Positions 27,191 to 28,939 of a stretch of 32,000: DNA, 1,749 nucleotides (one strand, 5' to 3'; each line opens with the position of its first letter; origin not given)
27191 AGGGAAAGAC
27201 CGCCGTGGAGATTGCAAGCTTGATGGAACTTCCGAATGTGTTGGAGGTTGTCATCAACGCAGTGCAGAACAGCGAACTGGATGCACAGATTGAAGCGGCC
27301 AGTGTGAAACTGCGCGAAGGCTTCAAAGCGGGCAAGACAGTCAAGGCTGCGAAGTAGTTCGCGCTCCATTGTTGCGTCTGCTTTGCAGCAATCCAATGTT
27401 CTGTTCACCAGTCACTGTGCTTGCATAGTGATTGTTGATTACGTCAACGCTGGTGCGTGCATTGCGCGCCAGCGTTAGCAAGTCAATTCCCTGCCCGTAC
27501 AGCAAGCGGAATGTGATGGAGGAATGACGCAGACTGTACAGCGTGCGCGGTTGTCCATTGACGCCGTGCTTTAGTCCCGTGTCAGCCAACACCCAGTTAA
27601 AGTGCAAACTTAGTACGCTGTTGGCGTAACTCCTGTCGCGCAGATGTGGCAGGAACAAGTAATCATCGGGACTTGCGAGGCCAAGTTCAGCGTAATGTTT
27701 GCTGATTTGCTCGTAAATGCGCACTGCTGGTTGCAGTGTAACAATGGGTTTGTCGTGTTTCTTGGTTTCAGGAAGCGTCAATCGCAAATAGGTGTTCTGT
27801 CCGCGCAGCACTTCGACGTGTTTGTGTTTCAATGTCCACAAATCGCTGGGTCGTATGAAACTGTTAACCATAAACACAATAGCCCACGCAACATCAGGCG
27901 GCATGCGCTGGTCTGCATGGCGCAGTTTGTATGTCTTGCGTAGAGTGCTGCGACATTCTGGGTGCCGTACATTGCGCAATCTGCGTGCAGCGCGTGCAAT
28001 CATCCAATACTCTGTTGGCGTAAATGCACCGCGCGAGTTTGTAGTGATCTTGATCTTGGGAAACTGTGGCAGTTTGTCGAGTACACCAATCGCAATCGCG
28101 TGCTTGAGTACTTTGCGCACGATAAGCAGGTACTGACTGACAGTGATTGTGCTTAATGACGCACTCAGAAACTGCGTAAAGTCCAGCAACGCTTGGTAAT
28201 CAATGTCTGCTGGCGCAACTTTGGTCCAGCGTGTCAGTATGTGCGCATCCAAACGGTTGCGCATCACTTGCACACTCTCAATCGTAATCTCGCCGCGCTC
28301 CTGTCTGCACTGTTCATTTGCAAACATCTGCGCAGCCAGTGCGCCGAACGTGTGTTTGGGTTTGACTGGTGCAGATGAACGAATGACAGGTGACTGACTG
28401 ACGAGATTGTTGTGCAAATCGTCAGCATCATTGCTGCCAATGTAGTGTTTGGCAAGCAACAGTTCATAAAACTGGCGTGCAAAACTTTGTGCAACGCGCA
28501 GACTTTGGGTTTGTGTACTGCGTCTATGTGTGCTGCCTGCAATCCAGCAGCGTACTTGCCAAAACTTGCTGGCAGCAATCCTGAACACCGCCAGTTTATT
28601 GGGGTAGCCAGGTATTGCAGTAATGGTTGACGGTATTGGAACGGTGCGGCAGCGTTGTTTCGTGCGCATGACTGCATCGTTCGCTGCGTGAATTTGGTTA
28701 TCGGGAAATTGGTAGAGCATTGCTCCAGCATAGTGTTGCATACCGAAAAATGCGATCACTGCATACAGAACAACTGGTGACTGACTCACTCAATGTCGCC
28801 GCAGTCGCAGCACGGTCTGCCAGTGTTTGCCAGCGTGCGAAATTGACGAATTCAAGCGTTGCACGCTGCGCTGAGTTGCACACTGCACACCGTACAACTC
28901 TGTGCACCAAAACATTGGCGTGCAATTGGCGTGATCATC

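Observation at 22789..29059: Integrative element inserted in the 5' end of a porin gene, apparently swapping which porin allele is expressed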

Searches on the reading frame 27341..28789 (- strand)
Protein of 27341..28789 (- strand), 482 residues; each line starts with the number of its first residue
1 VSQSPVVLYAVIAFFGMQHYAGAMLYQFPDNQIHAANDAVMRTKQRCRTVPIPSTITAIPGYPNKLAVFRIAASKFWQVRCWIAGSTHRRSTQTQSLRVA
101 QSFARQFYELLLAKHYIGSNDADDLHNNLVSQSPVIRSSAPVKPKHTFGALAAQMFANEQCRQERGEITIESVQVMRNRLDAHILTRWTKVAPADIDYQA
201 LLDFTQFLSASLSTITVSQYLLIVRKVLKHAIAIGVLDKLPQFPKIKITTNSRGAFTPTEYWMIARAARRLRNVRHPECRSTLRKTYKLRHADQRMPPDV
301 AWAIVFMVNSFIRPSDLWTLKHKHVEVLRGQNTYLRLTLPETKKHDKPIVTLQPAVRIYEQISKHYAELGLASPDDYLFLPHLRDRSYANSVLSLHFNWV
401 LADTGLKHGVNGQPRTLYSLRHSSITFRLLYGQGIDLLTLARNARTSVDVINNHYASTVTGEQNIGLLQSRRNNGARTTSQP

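Call 5: search_protein_families(library=pfam, proteins=[window:27341-28789:-], max_evalue=0.01)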
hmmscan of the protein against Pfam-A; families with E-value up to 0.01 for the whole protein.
window:27341-28789:- (482 aa): 1 family
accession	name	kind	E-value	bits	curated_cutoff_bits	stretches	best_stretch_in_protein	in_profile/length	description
PF13102.12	Phage_int_SAM_5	-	2.9e-07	31.2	22.3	1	158-241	7-92/98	Phage integrase SAM-like domain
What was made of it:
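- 27341..28789 (-): Large tyrosine integrase. The true start is probably internal, giving 440-470 aa. PF13102 core-binding domain (call 5).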

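Call 8: find_related_loci(query=window:27341-28663:-, collection=genome_contigs, flank=10000)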
Query window:27341-28663:- (440 aa) in genome_contigs; peptide patterns used: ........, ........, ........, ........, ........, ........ (x = any residue, [..] = any of these).
95 stretches matched a pattern; 51 encode a relative of the query (tblastn E <= 1e-3); 49 distinct loci.
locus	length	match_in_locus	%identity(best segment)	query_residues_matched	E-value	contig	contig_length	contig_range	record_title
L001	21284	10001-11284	70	1-430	0e+0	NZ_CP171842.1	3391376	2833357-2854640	Limnohabitans sp. DCL3 chromosome, complete genome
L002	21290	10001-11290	69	1-437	0e+0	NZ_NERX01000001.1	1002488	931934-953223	Limnohabitans sp. MMS-10A-192 LimC-MMS-10A-192-C1, whole genome shotgun sequence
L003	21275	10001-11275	70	1-430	0e+0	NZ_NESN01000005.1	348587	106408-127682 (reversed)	Limnohabitans parvus II-B4 LimC-II-B4-C5, whole genome shotgun sequence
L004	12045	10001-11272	70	1-430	0e+0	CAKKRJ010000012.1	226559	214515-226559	Burkholderiaceae bacterium isolate Hainich-H41-bin212-1 genome assembly, contig: H41-bin212_1_Hain_H41_02um_R2_24_length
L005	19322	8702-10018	66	4-439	0e+0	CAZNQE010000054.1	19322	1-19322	MAG TPA_asm: uncultured Polaromonas sp. isolate binchicken_co328_86 genome assembly, contig: NODE_1740_length_19322_cov_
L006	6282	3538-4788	68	1-424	0e+0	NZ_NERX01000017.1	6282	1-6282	Limnohabitans sp. MMS-10A-192 LimC-MMS-10A-192-C17, whole genome shotgun sequence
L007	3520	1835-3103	64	3-431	0e+0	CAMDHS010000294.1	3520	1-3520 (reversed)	MAG: Comamonas sp. lk isolate MsH-30apr19-306 genome assembly, contig: MsH-30apr19-C68256, whole genome shotgun sequence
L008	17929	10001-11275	64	4-434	1e-178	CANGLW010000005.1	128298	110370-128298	MAG: Comamonadaceae bacterium isolate Jr-28jun17-85 genome assembly, contig: Jr-28jun17-C139, whole genome shotgun seque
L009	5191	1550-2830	64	3-435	0e+0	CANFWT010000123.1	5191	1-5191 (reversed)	MAG: Comamonadaceae bacterium isolate Jr-20nov17-158 genome assembly, contig: Jr-20nov17-C23635, whole genome shotgun se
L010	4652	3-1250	64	14-435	0e+0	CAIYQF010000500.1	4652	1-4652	MAG: uncultured beta proteobacterium isolate Kiruna_bin-01542 genome assembly, contig: bin-01542:500/509, whole genome s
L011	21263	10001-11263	58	1-430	3e-162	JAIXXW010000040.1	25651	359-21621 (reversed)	MAG: Comamonadaceae bacterium isolate D4_MAG_00072 pond_D4_MAG_00072_000000000081, whole genome shotgun sequence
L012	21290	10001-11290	67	1-437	0e+0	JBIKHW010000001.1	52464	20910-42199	MAG: Limnohabitans sp. isolate ME2014-05-28_3300035212_group5_bin46 Rohwer_bin2143_scaffold_220_c1, whole genome shotgun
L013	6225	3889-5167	74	1-431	0e+0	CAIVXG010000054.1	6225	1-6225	MAG: uncultured beta proteobacterium isolate AM-lipid-02-D4_bin-1194 genome assembly, contig: bin-1194:054/248, whole ge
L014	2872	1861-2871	56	3-324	5e-117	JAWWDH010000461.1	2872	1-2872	MAG: Pseudomonas sp. isolate HN18.bin.9 k141_678534_length_2872_cov_7.0000, whole genome shotgun sequence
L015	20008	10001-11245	43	4-433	5e-106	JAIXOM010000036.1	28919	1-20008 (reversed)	MAG: Comamonadaceae bacterium isolate C1_MAG_00023 C1_MAG_00023_000000000043, whole genome shotgun sequence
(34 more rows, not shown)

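Call 9: find_homologous_proteins(query=window:27341-28663:-, max_evalue=1e-10)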
Query window:27341-28663:- (440 aa): 3614 proteins with E <= 1e-10 among 8000 candidates; the best 120 are listed.
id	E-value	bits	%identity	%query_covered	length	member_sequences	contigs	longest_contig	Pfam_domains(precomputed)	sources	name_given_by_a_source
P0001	2.5e-277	938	94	100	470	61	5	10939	PF13102.13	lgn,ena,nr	nr:phage integrase SAM-like domain-containing protein [Rhodoferax sp.]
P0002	5.2e-225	766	78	98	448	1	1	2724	-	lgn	-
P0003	4.1e-219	746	77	99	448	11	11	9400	PF13102.13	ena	-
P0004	6.2e-219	746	77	99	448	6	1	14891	-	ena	-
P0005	1.2e-218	745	77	99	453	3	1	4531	-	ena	-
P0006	4.4e-216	736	76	100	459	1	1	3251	-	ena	-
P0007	3.8e-211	720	75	98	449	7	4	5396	-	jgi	jgi:hypothetical protein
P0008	1.1e-210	718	74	98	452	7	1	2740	-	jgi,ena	jgi:hypothetical protein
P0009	3.8e-210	717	74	99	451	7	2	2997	-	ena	-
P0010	4.0e-207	707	74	98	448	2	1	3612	-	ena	-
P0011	1.9e-202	691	71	96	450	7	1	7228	PF13102.13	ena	-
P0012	2.6e-202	691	72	98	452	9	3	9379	-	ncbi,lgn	-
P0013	1.9e-201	688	73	98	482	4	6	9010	-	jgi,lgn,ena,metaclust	metaclust:\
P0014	9.5e-198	676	71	98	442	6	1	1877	-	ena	-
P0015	4.1e-197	674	70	98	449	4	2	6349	-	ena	-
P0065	2.3e-191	655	69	97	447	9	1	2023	PF22022.3,PF13102.13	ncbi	-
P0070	3.7e-191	654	69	98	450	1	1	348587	-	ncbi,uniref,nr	ncbi:site-specific integrase [Limnohabitans parvus]|uniref:Tyr recombinase domain-containing protein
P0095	6.0e-189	647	66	98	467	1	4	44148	-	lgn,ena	-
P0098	1.5e-188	646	65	100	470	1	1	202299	-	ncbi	-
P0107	2.2e-186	638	66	98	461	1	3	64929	-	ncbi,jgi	jgi:hypothetical protein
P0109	2.7e-186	638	68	97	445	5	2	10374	PF13102.13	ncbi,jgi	jgi:hypothetical protein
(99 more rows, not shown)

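Call 18: find_encoding_contigs(protein=P0001, flank=10000, max_places=10)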
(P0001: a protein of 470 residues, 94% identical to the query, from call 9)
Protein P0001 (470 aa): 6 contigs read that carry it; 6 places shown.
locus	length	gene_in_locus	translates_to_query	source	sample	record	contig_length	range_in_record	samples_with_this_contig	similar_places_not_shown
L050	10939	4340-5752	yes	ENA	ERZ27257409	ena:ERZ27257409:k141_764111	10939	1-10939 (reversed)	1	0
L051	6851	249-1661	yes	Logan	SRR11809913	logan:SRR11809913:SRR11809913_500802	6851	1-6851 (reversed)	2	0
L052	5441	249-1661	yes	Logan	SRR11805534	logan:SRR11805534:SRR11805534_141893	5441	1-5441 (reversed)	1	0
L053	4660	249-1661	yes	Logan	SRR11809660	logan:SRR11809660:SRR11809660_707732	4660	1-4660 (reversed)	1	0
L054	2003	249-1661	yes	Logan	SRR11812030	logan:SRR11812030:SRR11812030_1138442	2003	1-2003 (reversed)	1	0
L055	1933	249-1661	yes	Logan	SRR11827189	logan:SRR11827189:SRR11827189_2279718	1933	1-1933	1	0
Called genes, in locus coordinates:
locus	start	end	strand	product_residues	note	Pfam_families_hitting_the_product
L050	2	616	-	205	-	?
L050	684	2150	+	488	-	PF00479:G6PD_N, PF02781:G6PD_C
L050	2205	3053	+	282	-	PF01418:HTH_6, PF13580:SIS_2 (faint), PF01380:SIS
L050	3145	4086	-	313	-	PF13609:Porin_4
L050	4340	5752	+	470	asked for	PF13102:Phage_int_SAM_5 (faint)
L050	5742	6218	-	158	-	PF20346:DUF6641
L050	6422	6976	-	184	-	-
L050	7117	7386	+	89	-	-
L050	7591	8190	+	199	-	PF00589:Phage_integrase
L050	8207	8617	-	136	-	-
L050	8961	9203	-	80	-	-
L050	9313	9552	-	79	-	-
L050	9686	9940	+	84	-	-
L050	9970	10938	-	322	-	?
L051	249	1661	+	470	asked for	PF13102:Phage_int_SAM_5 (faint)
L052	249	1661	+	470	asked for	PF13102:Phage_int_SAM_5 (faint)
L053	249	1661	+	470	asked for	PF13102:Phage_int_SAM_5 (faint)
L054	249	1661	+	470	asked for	PF13102:Phage_int_SAM_5 (faint)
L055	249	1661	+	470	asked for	PF13102:Phage_int_SAM_5 (faint)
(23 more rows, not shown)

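Call 30: search_protein_families(library=phrogs, proteins=[window:27341-28663:-], max_evalue=0.01)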
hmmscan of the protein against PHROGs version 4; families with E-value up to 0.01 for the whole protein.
window:27341-28663:- (440 aa): 2 families
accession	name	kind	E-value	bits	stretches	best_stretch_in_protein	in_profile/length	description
phrog_1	-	integration and excision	8.9e-20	72.5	1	30-399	119-417/611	integrase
phrog_216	-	integration and excision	0.001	19.2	1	256-398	74-206/301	integrase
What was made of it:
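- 27341..28789 (-): phrog_1 integrase, E = 8.9e-20 (call 30).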

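Call 31: search_protein_families(library=ncbifam, proteins=[window:27341-28663:-], max_evalue=0.01)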
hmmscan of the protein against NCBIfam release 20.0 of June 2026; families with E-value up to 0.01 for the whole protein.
window:27341-28663:- (440 aa): 0 families

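Call 39: find_related_loci(query=window:27341-28663:-, collection=viral_contigs, flank=10000)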
Query window:27341-28663:- (440 aa) in viral_contigs; peptide patterns used: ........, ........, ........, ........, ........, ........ (x = any residue, [..] = any of these).
4 stretches matched a pattern, but none encodes a relative of the query by tblastn (E <= 1e-3).

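Call 46: search_solved_structures(query=window:27341-28663:-, max_evalue=1, show_alignments=2)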
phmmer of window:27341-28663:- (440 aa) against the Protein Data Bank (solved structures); distinct sequences matched with E-value up to 1: 0.

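Call 50: search_solved_structures(query=A3, max_evalue=1, show_alignments=2)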
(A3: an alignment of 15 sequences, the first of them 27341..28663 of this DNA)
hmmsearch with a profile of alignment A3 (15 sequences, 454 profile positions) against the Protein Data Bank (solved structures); distinct sequences matched with E-value up to 1: 2.
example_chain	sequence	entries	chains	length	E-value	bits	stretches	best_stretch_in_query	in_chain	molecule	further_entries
2kd1_A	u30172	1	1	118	0.1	14.8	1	138-213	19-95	DNA integration/recombination/invertion protein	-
5ax7_A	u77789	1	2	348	0.59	12.3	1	134-201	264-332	Pyruvyl transferase 1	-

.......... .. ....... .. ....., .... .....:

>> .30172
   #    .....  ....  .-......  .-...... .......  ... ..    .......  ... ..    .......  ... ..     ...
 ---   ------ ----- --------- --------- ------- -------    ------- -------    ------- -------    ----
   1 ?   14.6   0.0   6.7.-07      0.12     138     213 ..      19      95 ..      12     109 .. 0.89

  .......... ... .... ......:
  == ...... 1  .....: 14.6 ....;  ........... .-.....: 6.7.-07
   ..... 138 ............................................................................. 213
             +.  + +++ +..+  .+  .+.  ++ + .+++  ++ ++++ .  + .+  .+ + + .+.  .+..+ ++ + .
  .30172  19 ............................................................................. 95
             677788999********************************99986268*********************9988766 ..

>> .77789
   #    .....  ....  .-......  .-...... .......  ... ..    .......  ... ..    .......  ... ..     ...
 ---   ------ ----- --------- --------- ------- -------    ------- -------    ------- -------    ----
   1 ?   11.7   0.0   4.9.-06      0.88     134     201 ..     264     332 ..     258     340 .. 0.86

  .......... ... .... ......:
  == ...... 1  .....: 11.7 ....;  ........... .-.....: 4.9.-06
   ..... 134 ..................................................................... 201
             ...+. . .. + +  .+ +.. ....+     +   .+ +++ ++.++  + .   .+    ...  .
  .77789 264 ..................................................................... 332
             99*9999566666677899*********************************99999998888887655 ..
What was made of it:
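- Tried and rejected: Only the core-binding domain matched, at E = 0.1 (calls 46, 50).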

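Call 58: predict_structure(alignment_id=A3)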
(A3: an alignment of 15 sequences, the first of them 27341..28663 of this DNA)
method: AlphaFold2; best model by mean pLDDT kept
length: 440 residues; sequences in the alignment: 15
mean_pLDDT: 56.5   pTM: 0.47
mean pLDDT of the five models: 56.5, 54.6, 52.5, 50.9, 46.0
residues with pLDDT >= 90: 13; 70-90: 114; 50-70: 119; < 50: 194
segments of 3 or more residues with pLDDT < 50: 1-58, 60-105, 128-140, 174-176, 201-211, 300-304, 387-440
pLDDT, mean of each block of 10 residues (from residue 1): 27 30 32 37 39 45 46 39 39 29 48 53 51 46 57 66 60 50 60 61 43 67 89 73 58 86 82 82 77 68 52 82 89 87 84 89 78 76 54 40 31 25 29 29
secondary structure, 60 per line:
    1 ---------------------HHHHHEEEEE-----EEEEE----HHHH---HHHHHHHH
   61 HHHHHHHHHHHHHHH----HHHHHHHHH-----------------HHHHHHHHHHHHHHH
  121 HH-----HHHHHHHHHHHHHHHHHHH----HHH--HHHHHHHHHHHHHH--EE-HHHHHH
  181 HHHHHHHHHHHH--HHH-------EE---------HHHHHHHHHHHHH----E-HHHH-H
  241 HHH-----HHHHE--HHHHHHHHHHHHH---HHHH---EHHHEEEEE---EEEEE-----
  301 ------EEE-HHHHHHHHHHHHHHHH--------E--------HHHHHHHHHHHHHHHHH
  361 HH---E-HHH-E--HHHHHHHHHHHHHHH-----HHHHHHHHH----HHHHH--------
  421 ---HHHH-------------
elements in order: H22-26 E27-31 E37-41 H46-49 H53-75 H80-88 H106-122 H128-146 H156-169 H175-192 H216-228 H235-238 H240-243 H249-252 H256-268 H272-275 E283-287 E291-295 E307-309 H311-326 H344-362 H375-389 H395-403 H408-412 H424-427

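Call 61: fold_search(model_id=the predicted structure, library=pdb)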
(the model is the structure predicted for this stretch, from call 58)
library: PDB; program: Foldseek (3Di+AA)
matches with E <= 10: 235; with E <= 0.001: 12
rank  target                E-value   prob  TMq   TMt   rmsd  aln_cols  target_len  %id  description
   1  5u91_B                1.8e-04  1.00  0.25  0.32  15.0       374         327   13  Crystal structure of Tre/loxLTR complex (released 2017-07-26)
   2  2hoi_A                3.5e-04  1.00  0.26  0.34  15.0       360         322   12  Crystal structure of the tetrameric pre-cleavage synaptic complex in the cre-loxp site-specific recombination (released 2007-06-26)
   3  1pvq_A                4.1e-04  1.00  0.24  0.31  15.2       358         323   12  BASIS FOR A SWITCH IN SUBSTRATE SPECIFICITY: CRYSTAL STRUCTURE OF SELECTED VARIANT OF CRE SITE-SPECIFIC RECOMBINASE, L (released 2004-02-17)
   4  4crx_A                4.8e-04  1.00  0.25  0.32  14.9       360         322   13  ASYMMETRIC DNA-BENDING IN THE CRE-LOXP SITE-SPECIFIC RECOMBINATION SYNAPSE (released 1999-06-14)
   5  6en0_A                5.3e-04  1.00  0.23  0.32  14.3       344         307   12  Structure of the Tn1549 transposon Integrase (aa 82-397) in complex with circular intermediate DNA (CI5-DNA) (released 2018-04-04)
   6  1pvp_A                5.6e-04  0.99  0.24  0.30  14.7       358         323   11  BASIS FOR A SWITCH IN SUBSTRATE SPECIFICITY: CRYSTAL STRUCTURE OF SELECTED VARIANT OF CRE SITE-SPECIFIC RECOMBINASE, A (released 2004-02-17)
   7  2a3v_C                5.9e-04  1.00  0.24  0.33  16.4       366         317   14  Structural basis for broad DNA-specificity in integron recombination (released 2006-05-02)
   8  3c28_B                6.9e-04  1.00  0.26  0.34  14.8       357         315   13  Crystal structure of the product synapse complex (released 2009-02-17)
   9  1crx_A                8.0e-04  0.99  0.24  0.31  16.0       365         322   13  CRE RECOMBINASE/DNA COMPLEX REACTION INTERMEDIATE I (released 1998-10-14)
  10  1pvq_B                8.9e-04  1.00  0.26  0.35  15.0       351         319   12  BASIS FOR A SWITCH IN SUBSTRATE SPECIFICITY: CRYSTAL STRUCTURE OF SELECTED VARIANT OF CRE SITE-SPECIFIC RECOMBINASE, L (released 2004-02-17)
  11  5u91_E                9.4e-04  0.99  0.25  0.32  15.0       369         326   12  Crystal structure of Tre/loxLTR complex (released 2017-07-26)
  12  5crx_B                9.9e-04  0.99  0.25  0.35  14.6       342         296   12  ASYMMETRIC DNA-BENDING IN THE CRE-LOXP SITE-SPECIFIC RECOMBINATION SYNAPSE (released 1999-07-07)
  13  1z1b_A                1.2e-03  1.00  0.25  0.30  15.8       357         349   15  Crystal structure of a lambda integrase dimer bound to a COC' core site (released 2005-06-28)
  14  3crx_A                1.2e-03  0.98  0.24  0.30  15.4       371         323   11  CRE RECOMBINASE/DNA COMPLEX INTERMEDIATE I (released 1999-12-14)
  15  1pvr_B                1.3e-03  1.00  0.26  0.34  15.1       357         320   13  BASIS FOR A SWITCH IN SUBSTRATE SPECIFICITY: CRYSTAL STRUCTURE OF SELECTED VARIANT OF CRE SITE-SPECIFIC RECOMBINASE, L (released 2004-02-17)
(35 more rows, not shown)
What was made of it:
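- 27341..28789 (-): The best fold matches are Cre, Tn1549 Int, IntI and lambda Int (probability about 1), from a low-confidence model (pLDDT 56, catalytic domain about 80) (calls 58, 61).
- On Site-specific integrative element (genomic island with a tyrosine integrase): Fold matches to Cre, Tn1549 Int, IntI and lambda Int (call 61, low-confidence model).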

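Call 63: find_encoding_contigs(protein=P0070, flank=10000, max_places=3)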
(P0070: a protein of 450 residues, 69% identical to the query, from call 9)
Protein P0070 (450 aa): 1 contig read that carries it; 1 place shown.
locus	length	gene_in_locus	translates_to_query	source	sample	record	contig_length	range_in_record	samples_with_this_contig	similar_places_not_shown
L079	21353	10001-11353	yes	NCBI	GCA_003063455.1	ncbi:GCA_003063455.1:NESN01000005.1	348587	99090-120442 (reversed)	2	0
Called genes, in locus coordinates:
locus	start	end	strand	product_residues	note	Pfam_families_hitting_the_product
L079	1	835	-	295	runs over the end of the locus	-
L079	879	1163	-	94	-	-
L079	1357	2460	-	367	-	PF13609:Porin_4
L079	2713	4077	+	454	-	-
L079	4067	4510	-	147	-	PF20346:DUF6641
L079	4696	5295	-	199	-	PF00589:Phage_integrase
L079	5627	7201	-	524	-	-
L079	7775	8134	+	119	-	-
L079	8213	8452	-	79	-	-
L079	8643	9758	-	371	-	PF13609:Porin_4, PF00267:Porin_1 (weak)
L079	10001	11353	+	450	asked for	-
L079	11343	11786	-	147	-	PF20346:DUF6641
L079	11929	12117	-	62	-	-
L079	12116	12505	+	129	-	-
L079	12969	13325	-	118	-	PF21781:DUF6876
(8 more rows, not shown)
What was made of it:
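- On Integron: The integrase travels with every unit (call 63).
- In L. parvus each extra porin comes with its own integrase unit (call 63).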

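Call 68: search_protein_families(library=padloc, proteins=[window:27341-28663:-], max_evalue=0.01)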
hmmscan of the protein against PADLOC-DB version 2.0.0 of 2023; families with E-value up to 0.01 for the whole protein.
window:27341-28663:- (440 aa): 0 families

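Call 77: list_cluster_members(proteins=[P0125, P0121, window:27341-28789:-])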
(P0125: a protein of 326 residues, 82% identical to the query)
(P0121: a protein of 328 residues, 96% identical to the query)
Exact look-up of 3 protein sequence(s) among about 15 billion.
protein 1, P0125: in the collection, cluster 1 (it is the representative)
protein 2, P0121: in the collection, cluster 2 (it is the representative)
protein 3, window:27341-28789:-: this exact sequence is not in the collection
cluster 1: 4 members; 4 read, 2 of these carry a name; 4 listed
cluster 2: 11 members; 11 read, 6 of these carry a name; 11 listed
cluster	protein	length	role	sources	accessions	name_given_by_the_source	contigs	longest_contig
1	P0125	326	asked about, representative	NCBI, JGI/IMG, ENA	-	predicted porin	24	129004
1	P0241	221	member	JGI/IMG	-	hypothetical protein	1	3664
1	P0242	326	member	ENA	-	-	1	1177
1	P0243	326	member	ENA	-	-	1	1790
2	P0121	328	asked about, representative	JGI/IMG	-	predicted porin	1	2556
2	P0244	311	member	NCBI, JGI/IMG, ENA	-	predicted porin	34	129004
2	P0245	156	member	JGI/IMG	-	predicted porin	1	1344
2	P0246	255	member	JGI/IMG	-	predicted porin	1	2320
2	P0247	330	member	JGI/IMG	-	predicted porin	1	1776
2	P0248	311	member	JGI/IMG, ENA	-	predicted porin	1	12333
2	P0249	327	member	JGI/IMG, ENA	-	-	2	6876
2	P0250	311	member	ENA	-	-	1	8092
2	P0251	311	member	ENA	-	-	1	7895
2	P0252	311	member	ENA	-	-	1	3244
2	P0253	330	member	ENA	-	-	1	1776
